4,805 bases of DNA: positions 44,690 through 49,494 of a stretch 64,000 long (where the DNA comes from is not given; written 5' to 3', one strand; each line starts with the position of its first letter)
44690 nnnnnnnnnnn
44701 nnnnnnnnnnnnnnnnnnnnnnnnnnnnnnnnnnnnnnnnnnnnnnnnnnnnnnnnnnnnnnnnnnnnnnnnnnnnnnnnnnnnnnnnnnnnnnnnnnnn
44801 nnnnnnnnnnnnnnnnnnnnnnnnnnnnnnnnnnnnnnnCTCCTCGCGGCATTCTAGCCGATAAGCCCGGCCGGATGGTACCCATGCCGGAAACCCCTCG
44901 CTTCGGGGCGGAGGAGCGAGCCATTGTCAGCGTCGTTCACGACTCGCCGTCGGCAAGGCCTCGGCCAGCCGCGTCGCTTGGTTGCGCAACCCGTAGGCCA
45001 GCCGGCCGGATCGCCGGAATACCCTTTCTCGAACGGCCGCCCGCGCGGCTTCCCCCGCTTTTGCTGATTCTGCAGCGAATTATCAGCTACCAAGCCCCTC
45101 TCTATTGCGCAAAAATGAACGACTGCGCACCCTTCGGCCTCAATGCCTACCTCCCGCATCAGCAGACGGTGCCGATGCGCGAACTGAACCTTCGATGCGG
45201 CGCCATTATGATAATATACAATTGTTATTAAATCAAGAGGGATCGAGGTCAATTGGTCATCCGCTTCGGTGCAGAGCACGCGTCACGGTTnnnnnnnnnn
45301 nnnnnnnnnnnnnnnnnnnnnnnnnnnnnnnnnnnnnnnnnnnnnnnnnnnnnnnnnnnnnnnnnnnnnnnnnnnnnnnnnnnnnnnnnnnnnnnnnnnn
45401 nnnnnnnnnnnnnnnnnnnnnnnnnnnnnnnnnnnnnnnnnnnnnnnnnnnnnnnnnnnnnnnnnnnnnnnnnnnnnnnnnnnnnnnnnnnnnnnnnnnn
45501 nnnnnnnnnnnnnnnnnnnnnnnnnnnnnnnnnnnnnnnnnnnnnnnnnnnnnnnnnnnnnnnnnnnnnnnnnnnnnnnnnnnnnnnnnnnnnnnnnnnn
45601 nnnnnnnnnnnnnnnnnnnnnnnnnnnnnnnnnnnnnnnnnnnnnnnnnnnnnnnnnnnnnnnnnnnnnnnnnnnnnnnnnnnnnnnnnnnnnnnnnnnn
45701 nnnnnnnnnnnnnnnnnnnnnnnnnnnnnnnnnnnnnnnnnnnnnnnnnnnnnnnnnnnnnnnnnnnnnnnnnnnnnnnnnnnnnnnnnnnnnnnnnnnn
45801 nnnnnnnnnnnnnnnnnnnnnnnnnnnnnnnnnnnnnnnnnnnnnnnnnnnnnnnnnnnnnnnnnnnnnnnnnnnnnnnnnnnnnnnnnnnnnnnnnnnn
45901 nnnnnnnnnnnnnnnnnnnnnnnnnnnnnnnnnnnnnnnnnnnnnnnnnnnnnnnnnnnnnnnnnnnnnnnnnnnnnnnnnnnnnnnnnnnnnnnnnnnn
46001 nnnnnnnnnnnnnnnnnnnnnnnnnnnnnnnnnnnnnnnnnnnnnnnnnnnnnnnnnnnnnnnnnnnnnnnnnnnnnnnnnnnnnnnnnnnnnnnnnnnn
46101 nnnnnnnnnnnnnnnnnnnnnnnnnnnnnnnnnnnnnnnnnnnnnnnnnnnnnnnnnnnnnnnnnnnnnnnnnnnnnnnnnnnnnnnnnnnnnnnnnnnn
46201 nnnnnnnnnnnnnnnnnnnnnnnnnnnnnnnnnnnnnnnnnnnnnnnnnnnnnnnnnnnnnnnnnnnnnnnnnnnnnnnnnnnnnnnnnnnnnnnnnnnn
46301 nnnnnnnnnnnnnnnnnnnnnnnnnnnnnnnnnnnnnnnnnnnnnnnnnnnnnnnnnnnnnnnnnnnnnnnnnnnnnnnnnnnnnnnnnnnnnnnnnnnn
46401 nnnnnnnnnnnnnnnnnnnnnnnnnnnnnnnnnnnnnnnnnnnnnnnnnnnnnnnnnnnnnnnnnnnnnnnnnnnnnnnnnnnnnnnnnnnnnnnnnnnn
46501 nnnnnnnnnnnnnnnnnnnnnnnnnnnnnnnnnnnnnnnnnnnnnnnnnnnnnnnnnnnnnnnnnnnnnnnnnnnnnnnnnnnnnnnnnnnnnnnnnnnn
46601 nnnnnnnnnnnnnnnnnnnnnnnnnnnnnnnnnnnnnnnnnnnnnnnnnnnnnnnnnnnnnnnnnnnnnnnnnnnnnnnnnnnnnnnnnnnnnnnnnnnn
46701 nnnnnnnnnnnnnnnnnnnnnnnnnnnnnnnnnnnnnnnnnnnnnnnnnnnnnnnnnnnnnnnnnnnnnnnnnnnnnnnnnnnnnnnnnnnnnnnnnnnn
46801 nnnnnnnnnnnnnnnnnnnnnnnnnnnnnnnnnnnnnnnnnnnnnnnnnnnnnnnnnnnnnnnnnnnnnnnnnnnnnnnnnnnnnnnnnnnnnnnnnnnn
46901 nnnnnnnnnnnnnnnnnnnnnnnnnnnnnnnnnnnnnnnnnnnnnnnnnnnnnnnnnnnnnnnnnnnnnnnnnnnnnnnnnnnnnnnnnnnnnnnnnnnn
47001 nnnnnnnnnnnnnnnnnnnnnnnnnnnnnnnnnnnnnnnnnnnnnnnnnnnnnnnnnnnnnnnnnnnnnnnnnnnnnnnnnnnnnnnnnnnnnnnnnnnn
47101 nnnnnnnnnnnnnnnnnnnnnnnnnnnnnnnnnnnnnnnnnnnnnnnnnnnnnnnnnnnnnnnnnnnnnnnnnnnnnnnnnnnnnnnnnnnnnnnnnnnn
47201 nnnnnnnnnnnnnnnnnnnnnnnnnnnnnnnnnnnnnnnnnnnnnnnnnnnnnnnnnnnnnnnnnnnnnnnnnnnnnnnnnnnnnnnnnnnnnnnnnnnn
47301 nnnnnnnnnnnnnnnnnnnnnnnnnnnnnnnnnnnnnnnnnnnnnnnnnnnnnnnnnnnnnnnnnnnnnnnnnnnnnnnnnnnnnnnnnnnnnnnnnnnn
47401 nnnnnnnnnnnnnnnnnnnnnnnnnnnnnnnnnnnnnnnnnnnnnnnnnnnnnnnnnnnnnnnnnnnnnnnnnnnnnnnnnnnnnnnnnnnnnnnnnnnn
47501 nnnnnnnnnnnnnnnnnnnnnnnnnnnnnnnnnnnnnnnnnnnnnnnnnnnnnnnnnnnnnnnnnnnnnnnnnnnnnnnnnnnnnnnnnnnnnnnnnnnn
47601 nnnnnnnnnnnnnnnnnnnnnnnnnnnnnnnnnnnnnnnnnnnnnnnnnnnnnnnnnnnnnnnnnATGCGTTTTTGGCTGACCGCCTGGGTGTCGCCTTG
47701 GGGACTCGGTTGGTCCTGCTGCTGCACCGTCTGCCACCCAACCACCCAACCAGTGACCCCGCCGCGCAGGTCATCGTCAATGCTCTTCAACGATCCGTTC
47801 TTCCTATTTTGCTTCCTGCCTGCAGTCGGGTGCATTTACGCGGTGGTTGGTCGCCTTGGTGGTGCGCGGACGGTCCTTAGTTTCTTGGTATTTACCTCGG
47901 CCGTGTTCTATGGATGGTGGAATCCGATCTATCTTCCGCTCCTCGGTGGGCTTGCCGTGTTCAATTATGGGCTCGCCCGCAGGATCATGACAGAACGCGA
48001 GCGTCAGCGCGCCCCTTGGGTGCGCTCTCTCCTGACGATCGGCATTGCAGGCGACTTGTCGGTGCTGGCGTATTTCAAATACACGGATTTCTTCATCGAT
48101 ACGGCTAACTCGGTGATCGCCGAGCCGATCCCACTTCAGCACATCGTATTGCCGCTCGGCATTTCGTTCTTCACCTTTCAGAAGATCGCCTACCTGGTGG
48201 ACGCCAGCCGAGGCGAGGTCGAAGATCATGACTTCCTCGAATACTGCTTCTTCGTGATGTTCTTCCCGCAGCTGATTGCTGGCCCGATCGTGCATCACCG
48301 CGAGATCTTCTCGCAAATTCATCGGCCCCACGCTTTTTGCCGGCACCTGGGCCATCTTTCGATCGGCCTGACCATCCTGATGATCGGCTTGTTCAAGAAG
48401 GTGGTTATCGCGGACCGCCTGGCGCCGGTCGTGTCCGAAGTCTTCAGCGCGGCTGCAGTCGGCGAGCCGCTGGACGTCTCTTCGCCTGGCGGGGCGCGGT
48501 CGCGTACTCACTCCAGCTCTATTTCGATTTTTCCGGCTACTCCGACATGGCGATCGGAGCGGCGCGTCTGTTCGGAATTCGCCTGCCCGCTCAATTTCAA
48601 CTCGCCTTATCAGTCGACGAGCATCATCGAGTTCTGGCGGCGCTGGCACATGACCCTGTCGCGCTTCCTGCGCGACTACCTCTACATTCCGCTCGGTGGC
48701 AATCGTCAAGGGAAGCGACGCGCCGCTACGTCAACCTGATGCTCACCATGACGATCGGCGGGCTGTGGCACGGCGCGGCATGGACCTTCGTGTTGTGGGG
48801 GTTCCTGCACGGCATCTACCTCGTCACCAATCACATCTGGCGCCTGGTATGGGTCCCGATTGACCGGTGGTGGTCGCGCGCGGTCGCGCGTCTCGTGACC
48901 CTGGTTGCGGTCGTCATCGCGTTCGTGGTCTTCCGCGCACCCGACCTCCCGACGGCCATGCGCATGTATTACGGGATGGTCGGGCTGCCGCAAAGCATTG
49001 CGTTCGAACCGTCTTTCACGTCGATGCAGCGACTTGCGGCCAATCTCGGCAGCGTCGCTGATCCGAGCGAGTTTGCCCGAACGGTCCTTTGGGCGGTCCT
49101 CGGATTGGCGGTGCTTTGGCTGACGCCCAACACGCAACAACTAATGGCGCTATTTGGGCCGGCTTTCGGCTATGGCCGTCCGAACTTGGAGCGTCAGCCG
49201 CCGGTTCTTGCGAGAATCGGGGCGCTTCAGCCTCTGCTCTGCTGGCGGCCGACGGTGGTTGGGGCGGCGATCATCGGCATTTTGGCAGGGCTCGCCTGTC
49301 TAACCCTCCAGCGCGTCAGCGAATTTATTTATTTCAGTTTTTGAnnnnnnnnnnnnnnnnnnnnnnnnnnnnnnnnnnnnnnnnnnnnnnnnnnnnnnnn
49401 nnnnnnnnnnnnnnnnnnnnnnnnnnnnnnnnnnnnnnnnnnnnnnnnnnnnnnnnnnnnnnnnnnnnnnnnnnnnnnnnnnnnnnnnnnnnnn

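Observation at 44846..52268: Two ~430-bp direct repeats with an AT-rich promoter-like core bracket a 6.5-kb envelope-lipid module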

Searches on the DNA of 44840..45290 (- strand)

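Call 9: search_dna_similar(query=window:44840-45290:-, collection=plasmids, mode=distant, max_rows=40)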
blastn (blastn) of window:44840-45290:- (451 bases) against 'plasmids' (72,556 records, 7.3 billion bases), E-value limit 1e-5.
No match.
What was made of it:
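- On IS element or MITE terminus: There is no plasmid match (call 9).
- Tried and rejected: BLASTN 'distant' against 72,556 plasmids: no match (call 9).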

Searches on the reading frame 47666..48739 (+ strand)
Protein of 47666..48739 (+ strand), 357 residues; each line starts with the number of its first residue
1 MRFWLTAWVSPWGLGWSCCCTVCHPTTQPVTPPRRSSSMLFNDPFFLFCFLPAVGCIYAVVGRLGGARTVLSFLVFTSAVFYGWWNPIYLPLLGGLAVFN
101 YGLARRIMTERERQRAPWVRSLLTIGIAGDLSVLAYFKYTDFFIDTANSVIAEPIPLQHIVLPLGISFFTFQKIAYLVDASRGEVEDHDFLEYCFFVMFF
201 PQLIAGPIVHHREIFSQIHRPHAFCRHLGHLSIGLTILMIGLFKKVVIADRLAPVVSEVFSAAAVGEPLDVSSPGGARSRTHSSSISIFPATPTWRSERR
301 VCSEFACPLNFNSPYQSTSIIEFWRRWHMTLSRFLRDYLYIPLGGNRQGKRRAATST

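Call 92: search_protein_families(library=pfam, proteins=[window:47666-48739:+], max_evalue=0.01)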
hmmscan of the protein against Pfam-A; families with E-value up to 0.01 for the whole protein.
window:47666-48739:+ (357 aa): 2 families
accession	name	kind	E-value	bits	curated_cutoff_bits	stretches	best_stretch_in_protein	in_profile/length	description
PF03062.24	MBOAT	-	5.3e-18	65.8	27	1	172-352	63-258/337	MBOAT, membrane-bound O-acyltransferase family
PF13813.11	MBOAT_2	-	0.00086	20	25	1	307-343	1-38/85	Membrane bound O-acyl transferase family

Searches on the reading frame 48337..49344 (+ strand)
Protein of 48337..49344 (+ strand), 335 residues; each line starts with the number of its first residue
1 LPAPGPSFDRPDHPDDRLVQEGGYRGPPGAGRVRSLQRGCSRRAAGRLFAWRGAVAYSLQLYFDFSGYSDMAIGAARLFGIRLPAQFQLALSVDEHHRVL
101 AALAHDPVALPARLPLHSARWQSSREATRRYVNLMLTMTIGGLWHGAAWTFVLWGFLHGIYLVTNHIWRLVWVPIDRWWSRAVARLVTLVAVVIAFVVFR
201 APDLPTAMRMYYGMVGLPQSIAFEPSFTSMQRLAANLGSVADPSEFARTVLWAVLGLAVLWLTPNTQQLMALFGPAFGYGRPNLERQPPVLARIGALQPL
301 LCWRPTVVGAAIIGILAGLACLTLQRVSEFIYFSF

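Call 92: search_protein_families(library=pfam, proteins=[window:48337-49344:+], max_evalue=0.01)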
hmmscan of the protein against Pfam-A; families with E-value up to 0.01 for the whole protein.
window:48337-49344:+ (335 aa): 1 family
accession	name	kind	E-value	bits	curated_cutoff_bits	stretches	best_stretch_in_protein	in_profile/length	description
PF03062.24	MBOAT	-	1.2e-06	28.5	27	1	125-169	254-298/337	MBOAT, membrane-bound O-acyltransferase family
